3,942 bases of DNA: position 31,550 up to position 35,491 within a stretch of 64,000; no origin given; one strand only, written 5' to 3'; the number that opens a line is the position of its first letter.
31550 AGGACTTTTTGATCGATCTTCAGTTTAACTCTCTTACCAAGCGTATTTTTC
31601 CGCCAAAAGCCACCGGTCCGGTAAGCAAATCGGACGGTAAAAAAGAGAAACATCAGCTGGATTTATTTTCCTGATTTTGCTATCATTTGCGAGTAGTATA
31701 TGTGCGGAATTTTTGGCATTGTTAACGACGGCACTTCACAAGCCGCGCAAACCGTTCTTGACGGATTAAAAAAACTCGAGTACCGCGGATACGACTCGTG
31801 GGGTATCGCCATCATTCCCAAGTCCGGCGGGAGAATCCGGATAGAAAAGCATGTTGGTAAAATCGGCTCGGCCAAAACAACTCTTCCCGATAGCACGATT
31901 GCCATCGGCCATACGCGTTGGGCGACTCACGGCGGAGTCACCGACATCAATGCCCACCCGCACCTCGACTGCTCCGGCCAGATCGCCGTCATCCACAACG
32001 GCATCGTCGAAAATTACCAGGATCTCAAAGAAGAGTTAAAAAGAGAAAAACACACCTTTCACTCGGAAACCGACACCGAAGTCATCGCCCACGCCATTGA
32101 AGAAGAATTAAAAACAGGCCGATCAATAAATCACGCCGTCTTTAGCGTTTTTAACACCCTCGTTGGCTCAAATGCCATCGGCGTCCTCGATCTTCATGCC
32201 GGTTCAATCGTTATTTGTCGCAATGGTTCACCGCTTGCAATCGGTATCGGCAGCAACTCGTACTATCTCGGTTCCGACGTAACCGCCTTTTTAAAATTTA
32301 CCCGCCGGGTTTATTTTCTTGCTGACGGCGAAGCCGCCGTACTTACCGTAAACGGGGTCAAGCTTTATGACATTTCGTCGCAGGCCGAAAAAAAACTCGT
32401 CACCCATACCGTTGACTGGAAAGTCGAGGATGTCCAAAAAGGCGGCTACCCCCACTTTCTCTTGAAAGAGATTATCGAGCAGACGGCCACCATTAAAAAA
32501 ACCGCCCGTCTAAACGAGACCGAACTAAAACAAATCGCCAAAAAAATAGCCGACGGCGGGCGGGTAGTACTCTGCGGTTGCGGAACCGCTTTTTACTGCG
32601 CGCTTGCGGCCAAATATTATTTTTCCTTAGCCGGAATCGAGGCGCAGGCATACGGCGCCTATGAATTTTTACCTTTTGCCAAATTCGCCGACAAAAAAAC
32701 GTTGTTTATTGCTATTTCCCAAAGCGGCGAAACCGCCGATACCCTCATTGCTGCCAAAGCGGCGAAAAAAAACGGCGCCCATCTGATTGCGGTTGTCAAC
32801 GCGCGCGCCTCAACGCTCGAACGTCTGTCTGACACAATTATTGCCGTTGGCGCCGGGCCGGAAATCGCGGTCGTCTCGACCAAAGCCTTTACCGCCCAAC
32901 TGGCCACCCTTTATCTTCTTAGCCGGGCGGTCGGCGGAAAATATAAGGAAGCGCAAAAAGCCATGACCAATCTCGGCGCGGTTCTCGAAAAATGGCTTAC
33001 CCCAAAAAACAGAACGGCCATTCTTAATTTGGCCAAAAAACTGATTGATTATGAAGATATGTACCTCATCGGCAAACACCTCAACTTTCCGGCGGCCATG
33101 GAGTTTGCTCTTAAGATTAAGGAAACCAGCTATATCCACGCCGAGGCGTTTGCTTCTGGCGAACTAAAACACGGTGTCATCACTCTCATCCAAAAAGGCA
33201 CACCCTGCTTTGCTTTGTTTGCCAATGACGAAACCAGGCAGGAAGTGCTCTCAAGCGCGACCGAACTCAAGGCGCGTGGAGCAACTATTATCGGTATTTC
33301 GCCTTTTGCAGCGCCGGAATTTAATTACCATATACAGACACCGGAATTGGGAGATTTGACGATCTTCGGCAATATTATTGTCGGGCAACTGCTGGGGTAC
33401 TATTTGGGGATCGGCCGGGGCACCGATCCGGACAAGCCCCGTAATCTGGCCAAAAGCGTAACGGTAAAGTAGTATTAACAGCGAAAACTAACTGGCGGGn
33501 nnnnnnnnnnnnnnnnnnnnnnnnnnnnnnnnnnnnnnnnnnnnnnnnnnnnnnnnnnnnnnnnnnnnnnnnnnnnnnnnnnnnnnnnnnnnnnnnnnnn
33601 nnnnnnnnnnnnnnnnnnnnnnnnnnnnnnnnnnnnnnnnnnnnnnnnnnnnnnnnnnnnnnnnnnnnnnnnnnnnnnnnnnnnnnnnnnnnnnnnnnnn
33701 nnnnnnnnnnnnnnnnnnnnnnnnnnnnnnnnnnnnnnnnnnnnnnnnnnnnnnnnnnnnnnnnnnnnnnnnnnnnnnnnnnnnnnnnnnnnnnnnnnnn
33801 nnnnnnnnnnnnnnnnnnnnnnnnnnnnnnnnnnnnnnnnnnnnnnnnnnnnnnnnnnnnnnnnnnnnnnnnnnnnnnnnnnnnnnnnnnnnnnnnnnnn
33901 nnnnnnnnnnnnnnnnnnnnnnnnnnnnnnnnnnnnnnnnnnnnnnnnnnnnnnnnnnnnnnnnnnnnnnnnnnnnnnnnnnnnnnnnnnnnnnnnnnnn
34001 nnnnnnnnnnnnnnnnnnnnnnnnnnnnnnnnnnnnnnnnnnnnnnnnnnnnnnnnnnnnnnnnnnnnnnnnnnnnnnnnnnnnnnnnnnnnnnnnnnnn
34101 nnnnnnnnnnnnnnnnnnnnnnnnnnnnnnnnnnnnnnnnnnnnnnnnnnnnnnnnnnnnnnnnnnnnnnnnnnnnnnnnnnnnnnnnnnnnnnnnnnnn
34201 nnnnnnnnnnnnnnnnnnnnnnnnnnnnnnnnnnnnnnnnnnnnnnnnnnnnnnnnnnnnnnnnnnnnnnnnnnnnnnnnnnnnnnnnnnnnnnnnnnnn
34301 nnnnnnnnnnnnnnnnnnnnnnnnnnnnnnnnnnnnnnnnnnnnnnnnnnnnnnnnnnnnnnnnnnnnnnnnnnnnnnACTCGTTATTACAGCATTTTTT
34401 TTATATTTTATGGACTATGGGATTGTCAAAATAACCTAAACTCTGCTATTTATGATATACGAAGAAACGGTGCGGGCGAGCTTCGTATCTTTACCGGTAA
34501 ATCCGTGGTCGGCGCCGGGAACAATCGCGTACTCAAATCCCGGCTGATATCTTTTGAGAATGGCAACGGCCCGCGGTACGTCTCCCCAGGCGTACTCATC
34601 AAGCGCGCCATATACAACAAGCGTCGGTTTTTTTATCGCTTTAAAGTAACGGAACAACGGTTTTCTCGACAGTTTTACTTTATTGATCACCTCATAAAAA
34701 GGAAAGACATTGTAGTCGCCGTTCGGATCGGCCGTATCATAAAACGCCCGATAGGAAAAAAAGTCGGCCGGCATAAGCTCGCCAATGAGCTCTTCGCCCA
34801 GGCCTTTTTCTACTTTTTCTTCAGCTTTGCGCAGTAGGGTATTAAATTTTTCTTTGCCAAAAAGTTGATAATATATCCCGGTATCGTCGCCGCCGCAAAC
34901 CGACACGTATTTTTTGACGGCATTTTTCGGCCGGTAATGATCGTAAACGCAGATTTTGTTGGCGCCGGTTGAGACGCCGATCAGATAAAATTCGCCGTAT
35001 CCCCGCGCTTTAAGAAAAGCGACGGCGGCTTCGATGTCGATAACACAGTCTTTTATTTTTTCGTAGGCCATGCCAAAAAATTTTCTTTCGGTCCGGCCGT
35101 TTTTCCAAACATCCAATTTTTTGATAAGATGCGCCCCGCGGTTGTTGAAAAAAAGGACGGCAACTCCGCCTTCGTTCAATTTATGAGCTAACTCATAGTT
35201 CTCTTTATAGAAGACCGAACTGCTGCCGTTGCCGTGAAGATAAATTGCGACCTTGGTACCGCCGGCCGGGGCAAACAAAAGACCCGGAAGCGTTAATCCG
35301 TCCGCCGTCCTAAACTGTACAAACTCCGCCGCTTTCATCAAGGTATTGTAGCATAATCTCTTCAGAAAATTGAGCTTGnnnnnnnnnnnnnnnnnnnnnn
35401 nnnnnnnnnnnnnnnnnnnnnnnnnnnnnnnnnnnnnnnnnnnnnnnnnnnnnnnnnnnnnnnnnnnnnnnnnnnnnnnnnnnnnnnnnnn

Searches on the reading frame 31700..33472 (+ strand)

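Call 68: search_protein_families(library=pfam, proteins=[window:31700-33472:+], max_evalue=0.0001)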
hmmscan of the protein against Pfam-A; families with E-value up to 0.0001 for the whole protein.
window:31700-33472:+ (590 aa): 4 families
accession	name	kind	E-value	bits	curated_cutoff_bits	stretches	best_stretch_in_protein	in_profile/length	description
PF01380.27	SIS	-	4.4e-38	130.5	25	2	283-407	2-128/131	SIS domain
PF13522.11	GATase_6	-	4.1e-19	69.3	27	1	63-192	8-129/130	Glutamine amidotransferase domain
PF13537.11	GATase_7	-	1.3e-14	54.7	25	1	85-198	13-122/123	Glutamine amidotransferase domain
PF13580.11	SIS_2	-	5.3e-06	26.9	27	0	330-366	101-137/138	SIS domain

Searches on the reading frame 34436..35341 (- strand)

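Call 67: search_protein_families(library=pfam, proteins=[window:34436-35341:-], max_evalue=0.0001)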
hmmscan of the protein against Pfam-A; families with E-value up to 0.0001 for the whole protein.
window:34436-35341:- (301 aa): 3 families
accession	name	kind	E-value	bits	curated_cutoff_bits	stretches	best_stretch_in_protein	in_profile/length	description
PF12146.15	Hydrolase_4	-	4.2e-05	23.4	27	0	32-251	7-205/239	Serine aminopeptidase, S33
PF00561.26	Abhydrolase_1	-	6.3e-05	23.2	25.8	0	33-276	4-236/245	alpha/beta hydrolase fold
PF12697.13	Abhydrolase_6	-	8.1e-05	23.8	26.3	0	33-281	2-206/217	Alpha/beta hydrolase family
